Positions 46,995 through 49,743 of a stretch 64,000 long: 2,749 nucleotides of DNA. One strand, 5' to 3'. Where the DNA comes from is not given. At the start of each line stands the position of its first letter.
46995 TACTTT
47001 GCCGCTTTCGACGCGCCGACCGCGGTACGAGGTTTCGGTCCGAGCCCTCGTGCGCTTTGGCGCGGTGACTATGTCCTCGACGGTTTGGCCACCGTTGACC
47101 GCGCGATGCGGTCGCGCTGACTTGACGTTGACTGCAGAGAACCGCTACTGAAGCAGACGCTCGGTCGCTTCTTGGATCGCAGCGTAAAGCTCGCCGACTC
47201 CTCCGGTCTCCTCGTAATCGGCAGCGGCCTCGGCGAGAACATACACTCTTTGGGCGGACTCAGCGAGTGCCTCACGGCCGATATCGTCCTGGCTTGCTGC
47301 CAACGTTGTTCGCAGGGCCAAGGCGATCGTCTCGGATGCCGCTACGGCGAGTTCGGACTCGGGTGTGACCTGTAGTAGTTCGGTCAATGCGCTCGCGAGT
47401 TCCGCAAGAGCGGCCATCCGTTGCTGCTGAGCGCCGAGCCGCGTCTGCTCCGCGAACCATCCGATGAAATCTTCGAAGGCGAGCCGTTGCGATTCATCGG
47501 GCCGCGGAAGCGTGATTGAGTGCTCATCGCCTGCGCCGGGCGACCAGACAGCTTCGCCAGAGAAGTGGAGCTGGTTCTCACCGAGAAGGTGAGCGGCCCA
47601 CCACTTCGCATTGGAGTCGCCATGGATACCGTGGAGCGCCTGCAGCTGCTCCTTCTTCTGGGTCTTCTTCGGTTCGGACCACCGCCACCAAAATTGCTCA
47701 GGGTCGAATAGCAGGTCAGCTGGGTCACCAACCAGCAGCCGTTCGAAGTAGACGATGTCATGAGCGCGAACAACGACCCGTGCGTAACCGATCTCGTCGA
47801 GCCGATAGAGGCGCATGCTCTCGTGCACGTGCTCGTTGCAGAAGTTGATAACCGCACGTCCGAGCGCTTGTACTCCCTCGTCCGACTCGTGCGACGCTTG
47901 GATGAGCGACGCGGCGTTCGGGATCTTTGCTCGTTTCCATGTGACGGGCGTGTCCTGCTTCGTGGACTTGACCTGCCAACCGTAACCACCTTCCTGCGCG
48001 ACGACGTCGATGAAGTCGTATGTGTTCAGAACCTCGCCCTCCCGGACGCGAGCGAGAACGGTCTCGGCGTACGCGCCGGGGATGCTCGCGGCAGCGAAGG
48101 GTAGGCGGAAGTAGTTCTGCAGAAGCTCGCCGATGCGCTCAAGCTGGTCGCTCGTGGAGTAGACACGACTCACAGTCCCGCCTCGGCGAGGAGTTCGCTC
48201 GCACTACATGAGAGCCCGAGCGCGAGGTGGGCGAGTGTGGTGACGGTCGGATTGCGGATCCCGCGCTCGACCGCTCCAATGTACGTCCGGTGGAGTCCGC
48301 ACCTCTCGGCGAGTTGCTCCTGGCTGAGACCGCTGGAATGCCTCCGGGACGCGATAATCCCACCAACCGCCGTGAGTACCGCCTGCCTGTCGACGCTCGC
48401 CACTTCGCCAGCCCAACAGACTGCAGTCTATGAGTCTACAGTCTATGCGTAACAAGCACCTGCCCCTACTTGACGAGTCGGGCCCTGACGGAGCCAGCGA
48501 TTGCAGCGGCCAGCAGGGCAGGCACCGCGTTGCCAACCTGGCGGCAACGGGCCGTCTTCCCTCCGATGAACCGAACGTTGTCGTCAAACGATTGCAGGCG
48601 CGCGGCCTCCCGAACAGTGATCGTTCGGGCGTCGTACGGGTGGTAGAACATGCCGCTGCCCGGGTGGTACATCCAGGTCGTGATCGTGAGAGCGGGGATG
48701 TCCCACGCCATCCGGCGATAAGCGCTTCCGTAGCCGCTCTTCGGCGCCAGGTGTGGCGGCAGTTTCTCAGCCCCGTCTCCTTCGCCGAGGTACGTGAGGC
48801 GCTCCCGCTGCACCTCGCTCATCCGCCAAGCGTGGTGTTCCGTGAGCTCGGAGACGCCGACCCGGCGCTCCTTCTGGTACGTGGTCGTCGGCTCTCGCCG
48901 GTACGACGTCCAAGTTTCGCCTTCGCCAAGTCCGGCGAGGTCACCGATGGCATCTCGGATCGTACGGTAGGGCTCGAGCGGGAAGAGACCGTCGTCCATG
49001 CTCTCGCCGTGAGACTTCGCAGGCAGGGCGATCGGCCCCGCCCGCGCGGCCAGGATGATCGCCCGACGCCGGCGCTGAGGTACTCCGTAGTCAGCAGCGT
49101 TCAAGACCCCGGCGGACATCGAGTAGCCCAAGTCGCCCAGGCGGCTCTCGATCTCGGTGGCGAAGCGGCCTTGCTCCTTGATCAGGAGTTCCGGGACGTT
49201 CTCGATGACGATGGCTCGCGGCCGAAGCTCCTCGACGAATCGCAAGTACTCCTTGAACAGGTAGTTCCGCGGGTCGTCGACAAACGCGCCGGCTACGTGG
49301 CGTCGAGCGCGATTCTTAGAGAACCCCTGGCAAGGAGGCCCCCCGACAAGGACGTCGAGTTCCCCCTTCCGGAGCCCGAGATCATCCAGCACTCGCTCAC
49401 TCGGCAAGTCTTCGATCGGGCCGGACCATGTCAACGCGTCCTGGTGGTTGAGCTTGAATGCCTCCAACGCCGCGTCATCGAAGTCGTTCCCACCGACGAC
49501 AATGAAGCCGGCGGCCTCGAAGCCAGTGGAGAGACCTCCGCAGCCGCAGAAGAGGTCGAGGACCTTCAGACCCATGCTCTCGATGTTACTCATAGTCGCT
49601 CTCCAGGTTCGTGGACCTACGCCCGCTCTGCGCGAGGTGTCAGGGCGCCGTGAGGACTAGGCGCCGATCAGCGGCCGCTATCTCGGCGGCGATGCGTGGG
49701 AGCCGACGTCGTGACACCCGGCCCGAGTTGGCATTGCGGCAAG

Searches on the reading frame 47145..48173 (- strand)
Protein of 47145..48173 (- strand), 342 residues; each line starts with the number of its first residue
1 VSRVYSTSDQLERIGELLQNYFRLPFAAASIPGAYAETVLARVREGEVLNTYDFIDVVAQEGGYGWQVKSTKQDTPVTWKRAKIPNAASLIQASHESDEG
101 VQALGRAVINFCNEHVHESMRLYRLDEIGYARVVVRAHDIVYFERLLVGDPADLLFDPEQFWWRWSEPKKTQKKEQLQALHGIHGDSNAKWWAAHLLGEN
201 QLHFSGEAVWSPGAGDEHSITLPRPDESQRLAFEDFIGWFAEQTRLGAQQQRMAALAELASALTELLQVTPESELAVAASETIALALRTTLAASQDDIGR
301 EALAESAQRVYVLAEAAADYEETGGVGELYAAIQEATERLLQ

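Call 56: search_protein_families(library=pfam, proteins=[window:47145-48173:-], max_evalue=0.1)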
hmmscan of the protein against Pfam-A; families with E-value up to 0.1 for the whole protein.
window:47145-48173:- (342 aa): 1 family
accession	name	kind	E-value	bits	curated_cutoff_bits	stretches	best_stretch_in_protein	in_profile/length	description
PF08967.16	ENCP4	-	0.022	15.4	31.4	1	104-137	30-64/81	Putative type 4B encapsulin shell protein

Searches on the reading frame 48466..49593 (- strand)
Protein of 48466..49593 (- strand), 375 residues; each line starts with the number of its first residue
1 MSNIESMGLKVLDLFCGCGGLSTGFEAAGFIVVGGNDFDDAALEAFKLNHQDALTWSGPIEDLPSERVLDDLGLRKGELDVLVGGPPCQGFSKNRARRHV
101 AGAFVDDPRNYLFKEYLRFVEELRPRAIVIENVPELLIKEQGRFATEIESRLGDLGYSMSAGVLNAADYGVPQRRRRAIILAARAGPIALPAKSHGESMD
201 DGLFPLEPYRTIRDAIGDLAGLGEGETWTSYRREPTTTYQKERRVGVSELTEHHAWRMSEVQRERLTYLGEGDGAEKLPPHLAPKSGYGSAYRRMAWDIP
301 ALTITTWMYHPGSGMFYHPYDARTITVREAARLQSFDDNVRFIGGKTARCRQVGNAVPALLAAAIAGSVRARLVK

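Call 56: search_protein_families(library=pfam, proteins=[window:48466-49593:-], max_evalue=0.1)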
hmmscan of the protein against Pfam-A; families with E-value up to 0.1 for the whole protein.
window:48466-49593:- (375 aa): 3 families
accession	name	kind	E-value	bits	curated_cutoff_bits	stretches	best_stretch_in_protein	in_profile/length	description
PF00145.23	DNA_methylase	-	4.6e-61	207.5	22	1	9-368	1-321/324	C-5 cytosine-specific DNA methylase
PF10531.15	SLBB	-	0.038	14.3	27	0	100-121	4-24/55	SLBB domain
PF09445.16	Methyltransf_15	-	0.043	13.8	22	1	11-50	4-42/165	RNA cap guanine-N2 methyltransferase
